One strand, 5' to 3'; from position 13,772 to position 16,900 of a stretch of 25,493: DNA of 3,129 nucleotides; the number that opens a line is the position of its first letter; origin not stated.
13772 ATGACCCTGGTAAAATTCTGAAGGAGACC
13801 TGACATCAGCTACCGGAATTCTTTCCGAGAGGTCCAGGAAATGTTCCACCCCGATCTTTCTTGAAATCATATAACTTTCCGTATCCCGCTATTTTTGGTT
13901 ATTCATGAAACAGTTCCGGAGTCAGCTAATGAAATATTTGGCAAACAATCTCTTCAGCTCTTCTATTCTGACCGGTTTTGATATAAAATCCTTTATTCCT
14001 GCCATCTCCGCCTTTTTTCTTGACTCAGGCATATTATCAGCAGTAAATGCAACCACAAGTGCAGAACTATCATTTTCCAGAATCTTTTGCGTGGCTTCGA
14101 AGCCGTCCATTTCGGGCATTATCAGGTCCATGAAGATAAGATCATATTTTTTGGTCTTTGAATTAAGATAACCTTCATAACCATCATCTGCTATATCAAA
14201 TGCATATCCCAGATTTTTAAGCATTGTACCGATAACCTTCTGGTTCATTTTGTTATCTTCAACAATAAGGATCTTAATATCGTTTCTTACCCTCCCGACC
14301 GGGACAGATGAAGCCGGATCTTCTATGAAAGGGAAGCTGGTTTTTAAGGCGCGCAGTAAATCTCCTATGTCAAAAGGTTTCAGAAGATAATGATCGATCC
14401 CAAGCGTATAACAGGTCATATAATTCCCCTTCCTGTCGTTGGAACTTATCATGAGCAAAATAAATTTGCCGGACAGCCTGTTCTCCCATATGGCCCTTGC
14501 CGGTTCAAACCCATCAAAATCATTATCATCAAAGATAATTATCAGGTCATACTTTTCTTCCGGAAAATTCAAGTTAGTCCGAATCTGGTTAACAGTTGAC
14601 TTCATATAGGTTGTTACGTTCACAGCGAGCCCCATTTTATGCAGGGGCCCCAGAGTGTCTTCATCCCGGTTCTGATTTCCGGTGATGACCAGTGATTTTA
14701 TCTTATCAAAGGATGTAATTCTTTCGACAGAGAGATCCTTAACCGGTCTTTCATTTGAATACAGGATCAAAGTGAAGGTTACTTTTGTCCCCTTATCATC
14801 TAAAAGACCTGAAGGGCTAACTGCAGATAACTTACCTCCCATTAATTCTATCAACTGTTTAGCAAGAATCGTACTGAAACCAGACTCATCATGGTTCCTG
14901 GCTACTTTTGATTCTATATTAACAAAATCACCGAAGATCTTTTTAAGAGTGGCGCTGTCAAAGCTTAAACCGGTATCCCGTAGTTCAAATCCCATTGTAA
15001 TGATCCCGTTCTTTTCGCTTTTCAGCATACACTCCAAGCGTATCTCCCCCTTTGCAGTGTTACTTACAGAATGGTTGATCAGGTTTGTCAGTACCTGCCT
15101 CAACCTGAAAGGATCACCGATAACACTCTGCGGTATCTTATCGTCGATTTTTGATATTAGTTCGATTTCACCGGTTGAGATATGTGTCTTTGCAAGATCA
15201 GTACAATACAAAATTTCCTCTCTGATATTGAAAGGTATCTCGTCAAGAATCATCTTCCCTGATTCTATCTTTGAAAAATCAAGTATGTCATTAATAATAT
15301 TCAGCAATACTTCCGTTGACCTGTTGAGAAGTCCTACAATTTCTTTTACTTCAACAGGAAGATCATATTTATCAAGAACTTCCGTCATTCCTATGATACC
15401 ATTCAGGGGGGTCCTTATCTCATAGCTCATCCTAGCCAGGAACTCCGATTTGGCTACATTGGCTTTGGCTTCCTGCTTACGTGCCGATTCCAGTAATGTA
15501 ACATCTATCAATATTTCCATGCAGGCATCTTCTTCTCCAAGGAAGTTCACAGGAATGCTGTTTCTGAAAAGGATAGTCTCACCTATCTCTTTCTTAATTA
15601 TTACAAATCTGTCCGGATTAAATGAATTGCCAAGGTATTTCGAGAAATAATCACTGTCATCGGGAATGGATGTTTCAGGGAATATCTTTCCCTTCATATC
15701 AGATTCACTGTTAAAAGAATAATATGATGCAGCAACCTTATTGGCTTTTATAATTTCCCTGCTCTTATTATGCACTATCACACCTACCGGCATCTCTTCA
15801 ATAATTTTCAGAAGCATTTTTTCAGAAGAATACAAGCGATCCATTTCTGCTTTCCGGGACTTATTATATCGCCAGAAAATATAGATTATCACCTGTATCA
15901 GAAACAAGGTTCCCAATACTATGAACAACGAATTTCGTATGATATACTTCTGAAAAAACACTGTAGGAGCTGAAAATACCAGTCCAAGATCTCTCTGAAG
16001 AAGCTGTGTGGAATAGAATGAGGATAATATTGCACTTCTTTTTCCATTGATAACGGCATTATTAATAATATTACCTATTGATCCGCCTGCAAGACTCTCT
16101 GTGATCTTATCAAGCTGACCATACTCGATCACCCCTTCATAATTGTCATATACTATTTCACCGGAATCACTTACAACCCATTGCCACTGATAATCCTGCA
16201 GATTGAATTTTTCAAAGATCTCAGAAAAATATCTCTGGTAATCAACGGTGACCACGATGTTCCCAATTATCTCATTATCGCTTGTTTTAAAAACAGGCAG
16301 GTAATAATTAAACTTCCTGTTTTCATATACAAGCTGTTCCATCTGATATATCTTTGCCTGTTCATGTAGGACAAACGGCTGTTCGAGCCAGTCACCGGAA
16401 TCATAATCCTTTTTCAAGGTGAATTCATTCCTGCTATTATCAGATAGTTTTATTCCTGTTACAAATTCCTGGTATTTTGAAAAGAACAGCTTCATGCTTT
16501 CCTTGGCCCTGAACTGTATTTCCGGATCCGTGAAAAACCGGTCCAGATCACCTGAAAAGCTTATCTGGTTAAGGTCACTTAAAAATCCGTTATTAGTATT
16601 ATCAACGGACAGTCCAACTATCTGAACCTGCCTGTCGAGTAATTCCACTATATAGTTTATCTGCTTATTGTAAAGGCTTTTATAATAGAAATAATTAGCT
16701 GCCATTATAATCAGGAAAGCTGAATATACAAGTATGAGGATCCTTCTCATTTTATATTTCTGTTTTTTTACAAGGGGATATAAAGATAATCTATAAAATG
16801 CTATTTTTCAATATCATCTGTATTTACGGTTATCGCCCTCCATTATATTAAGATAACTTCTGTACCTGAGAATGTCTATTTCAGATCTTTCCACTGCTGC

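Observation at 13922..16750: DivL-like membrane pseudo-histidine kinase: His->Tyr, dead ATP-binding boxes and an intact terminal receiver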

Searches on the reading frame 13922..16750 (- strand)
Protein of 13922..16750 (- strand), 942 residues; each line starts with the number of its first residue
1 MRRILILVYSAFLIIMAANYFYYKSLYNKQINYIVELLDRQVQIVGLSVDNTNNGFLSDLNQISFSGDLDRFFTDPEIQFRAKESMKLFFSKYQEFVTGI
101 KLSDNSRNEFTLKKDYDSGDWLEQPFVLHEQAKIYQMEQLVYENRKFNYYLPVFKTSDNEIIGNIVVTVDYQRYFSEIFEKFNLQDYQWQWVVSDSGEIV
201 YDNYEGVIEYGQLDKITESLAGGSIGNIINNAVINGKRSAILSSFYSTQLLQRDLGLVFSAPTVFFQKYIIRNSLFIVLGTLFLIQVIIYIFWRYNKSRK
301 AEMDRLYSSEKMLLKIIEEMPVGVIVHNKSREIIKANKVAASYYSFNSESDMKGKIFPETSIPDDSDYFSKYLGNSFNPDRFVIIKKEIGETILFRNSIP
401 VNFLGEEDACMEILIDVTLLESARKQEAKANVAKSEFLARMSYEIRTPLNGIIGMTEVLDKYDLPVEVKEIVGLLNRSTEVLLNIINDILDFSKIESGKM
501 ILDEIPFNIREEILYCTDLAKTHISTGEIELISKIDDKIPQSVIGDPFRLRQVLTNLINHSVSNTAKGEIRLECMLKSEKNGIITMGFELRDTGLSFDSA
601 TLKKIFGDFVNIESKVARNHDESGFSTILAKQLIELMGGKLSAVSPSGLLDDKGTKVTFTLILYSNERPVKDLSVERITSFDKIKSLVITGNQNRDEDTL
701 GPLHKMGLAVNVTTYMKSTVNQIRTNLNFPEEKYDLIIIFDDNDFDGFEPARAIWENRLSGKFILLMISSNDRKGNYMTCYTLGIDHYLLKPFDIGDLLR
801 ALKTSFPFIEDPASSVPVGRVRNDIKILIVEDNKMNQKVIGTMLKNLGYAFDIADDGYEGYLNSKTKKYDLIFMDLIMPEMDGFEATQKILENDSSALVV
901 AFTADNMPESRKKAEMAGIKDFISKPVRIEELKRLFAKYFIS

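Call 4: search_protein_families(library=pfam, proteins=[window:13922-16750:-], max_evalue=1)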
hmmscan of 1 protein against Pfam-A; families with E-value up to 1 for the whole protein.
window:13922-16750:- (942 aa): 6 families
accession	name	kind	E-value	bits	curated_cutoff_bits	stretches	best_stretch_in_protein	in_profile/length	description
PF00072.30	Response_reg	-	4e-31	107.9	30.2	2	827-934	1-108/111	Response regulator receiver domain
PF00512.31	HisKA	-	6.6e-19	68.2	26.9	1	433-498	1-66/66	His Kinase A (phospho-acceptor) domain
PF02518.31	HATPase_c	-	8.9e-13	49.1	26.4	1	545-661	1-107/111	Histidine kinase-, DNA gyrase B-, and HSP90-like ATPase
PF00989.32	PAS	-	0.0062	17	22.6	1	313-369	3-58/113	PAS fold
PF13188.13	PAS_8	-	0.021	15.2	21.8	1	314-360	4-50/65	PAS domain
PF07208.16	DUF1414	-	0.12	12.9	25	0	222-246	13-37/44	Protein of unknown function (DUF1414)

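Call 5: find_homologous_proteins(query=window:13925-16750:-, max_evalue=1e-10)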
Query window:13925-16750:- (942 aa): 7868 proteins with E <= 1e-10 among 8000 candidates; the best 120 are listed.
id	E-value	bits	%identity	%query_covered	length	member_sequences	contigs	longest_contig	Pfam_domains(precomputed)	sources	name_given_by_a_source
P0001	0.0e+0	2083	100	100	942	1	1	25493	PF02518.32,PF00512.32,PF00072.31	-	-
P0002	0.0e+0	1625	76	100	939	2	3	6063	PF02518.32,PF00512.32,PF00072.31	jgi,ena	jgi:signal transduction histidine kinase/CheY-like chemotaxis protein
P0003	0.0e+0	1601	76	100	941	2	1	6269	PF02518.32,PF00512.32,PF00072.31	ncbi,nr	ncbi:MAG: response regulator [Bacteroidia bacterium]|nr:response regulator [Bacteroidia bacterium]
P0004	0.0e+0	1594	75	100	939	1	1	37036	PF02518.32,PF00512.32,PF00072.31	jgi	jgi:signal transduction histidine kinase/CheY-like chemotaxis protein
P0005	0.0e+0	1588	75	100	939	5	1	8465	PF02518.32,PF00512.32,PF00072.31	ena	-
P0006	0.0e+0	1585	76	100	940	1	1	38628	PF02518.32,PF00512.32,PF00072.31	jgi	jgi:signal transduction histidine kinase/CheY-like chemotaxis protein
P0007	0.0e+0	1572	73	100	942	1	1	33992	PF02518.32,PF00512.32,PF00072.31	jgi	jgi:signal transduction histidine kinase/CheY-like chemotaxis protein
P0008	0.0e+0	1571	75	100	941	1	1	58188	PF02518.32,PF00512.32,PF00072.31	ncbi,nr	ncbi:MAG: response regulator [Bacteroidia bacterium]|nr:response regulator [Bacteroidia bacterium]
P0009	0.0e+0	1567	75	100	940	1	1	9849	PF02518.32,PF00512.32,PF00072.31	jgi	jgi:signal transduction histidine kinase/CheY-like chemotaxis protein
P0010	0.0e+0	1564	74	100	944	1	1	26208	PF02518.32,PF00512.32,PF00072.31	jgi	jgi:signal transduction histidine kinase/CheY-like chemotaxis protein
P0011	0.0e+0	1563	74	100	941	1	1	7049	PF02518.32,PF00512.32,PF00072.31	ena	-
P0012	0.0e+0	1563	75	98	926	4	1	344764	PF02518.32,PF00512.32,PF00072.31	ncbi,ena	-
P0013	0.0e+0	1560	74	100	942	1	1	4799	PF02518.32,PF00512.32,PF00072.31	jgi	jgi:signal transduction histidine kinase/CheY-like chemotaxis protein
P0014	0.0e+0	1560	73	100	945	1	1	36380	PF02518.32,PF00512.32,PF00072.31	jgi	jgi:signal transduction histidine kinase/CheY-like chemotaxis protein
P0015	0.0e+0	1556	73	100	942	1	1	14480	PF02518.32,PF00512.32,PF00072.31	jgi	-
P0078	0.0e+0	1505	71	100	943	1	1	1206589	PF02518.32,PF00512.32,PF00072.31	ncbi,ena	-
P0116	0.0e+0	1475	71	100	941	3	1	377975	PF02518.32,PF00512.32,PF00072.31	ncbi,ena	-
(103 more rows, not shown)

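Call 9: find_related_loci(query=window:13925-16750:-, collection=genome_contigs, flank=6000)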
Query window:13925-16750:- (942 aa) in genome_contigs; peptide patterns used: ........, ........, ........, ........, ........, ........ (x = any residue, [..] = any of these).
204 stretches matched a pattern; 183 encode a relative of the query (tblastn E <= 1e-3); the best 80 are kept; 80 distinct loci.
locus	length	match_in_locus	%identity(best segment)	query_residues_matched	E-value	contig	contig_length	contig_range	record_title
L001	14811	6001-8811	73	1-940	0e+0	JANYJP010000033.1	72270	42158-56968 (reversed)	MAG: Bacteroidales bacterium isolate GL140_4_metabinner_12 GL140_4_k141_2192969, whole genome shotgun sequence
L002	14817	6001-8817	72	1-940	0e+0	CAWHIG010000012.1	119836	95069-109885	MAG: uncultured Bacteroidales bacterium isolate MFD01872.bin.3.201 genome assembly, contig: contig_199460, whole genome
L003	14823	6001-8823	71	1-940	0e+0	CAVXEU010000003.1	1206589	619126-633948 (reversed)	MAG: uncultured Bacteroidales bacterium isolate MFD02416.bin.1.219 genome assembly, contig: contig_25422, whole genome s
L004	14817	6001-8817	71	1-940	0e+0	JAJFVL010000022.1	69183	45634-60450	MAG: Bacteroidales bacterium isolate bin.736 k141_940798, whole genome shotgun sequence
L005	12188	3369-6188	71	1-940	0e+0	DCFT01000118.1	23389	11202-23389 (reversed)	MAG TPA_asm: Bacteroidales bacterium UBA1797 UBA1797_contig_6628, whole genome shotgun sequence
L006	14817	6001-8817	73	1-940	0e+0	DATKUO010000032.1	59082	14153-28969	MAG TPA_asm: Bacteroidales bacterium isolate SMAG_U14109 k141_249656, whole genome shotgun sequence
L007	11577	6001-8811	71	1-940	0e+0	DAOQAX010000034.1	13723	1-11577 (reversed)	MAG TPA_asm: Bacteroidales bacterium isolate AMR_MDS_1251 NODE_4909_length_13723_cov_5.043752, whole genome shotgun sequ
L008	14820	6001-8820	70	1-940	0e+0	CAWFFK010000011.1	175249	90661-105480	MAG: uncultured Bacteroidales bacterium isolate MFD02416.bin.2.233 genome assembly, contig: contig_44560, whole genome s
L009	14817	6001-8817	71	1-940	0e+0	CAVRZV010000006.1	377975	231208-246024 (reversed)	MAG: uncultured Bacteroidales bacterium isolate MFD05942.bin.2.148 genome assembly, contig: contig_26272, whole genome s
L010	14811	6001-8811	69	1-940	0e+0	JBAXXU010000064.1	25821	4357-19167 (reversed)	MAG: Bacteroidota bacterium isolate ELA747 MAG747_64, whole genome shotgun sequence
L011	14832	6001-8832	69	1-940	0e+0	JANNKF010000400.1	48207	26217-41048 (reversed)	MAG: Bacteroidales bacterium isolate SOY_4_C_metabat_21 SOY_4_C_k141_3110534, whole genome shotgun sequence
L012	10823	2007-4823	75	1-940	0e+0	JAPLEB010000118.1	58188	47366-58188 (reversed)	MAG: Bacteroidia bacterium isolate LacPavin_0920_SED5_MAG_39_21 LacPavin_0920_SED5_scaffold_1421476, whole genome shotgu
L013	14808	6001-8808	68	1-940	0e+0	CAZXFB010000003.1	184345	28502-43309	MAG TPA_asm: uncultured Rikenellaceae bacterium isolate SRP272421_co4_225 genome assembly, contig: NODE_38_length_184345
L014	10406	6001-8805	68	1-940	0e+0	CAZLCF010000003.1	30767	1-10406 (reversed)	MAG TPA_asm: uncultured Rikenellaceae bacterium isolate binchicken_co189_2 genome assembly, contig: NODE_1144_length_307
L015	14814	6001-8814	67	1-940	0e+0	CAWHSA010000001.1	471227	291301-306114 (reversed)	MAG: uncultured Bacteroidales bacterium isolate MFD05942.bin.1.227 genome assembly, contig: contig_15000, whole genome s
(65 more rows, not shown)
